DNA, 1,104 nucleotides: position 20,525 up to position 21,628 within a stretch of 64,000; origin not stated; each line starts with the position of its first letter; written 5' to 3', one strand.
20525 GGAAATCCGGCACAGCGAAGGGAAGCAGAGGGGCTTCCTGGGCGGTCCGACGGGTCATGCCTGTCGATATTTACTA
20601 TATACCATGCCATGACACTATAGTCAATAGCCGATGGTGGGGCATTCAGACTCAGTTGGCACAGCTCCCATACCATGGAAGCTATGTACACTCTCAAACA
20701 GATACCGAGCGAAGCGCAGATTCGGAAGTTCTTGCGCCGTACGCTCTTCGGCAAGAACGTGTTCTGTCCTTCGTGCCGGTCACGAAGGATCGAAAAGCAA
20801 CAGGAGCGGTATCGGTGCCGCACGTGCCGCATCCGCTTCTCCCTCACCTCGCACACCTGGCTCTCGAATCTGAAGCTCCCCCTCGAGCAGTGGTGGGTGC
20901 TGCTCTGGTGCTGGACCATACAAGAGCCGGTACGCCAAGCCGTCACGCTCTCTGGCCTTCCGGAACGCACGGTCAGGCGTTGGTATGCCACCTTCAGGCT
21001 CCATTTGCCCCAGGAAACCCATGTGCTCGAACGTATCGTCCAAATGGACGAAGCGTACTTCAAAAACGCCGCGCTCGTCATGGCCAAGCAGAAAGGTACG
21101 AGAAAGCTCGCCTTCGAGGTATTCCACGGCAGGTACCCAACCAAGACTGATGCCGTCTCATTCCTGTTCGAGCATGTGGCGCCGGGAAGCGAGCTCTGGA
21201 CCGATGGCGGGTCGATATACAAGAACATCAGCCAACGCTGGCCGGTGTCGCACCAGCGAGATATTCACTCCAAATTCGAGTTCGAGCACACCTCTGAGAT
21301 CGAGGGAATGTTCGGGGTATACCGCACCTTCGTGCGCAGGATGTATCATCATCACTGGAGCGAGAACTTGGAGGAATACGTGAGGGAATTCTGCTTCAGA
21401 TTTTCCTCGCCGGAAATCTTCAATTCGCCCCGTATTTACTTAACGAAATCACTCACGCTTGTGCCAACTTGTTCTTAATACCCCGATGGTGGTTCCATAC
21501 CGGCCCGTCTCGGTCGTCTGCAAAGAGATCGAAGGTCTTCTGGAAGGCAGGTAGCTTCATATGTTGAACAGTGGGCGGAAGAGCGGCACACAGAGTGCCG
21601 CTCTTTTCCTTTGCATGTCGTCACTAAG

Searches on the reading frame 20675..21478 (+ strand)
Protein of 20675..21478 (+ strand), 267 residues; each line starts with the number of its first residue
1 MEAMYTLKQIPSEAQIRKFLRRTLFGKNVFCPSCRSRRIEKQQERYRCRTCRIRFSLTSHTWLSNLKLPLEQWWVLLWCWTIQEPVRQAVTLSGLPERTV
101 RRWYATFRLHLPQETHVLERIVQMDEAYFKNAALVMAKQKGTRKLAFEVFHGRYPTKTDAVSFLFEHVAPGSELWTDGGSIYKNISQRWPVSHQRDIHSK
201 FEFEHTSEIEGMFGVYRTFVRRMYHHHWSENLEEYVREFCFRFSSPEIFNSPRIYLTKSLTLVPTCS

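Call 55: search_protein_families(library=pfam, proteins=[window:20675-21478:+], max_evalue=0.001)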
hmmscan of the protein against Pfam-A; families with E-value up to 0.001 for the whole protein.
window:20675-21478:+ (267 aa): 2 families
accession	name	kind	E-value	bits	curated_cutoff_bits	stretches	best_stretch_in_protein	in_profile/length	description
PF12762.13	DDE_Tnp_IS1595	-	7.6e-13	49.2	27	1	135-243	41-152/153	ISXO2-like transposase domain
PF12760.12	Zn_ribbon_IS1595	-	3.9e-05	24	25.4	1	11-52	1-44/46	Transposase zinc-ribbon domain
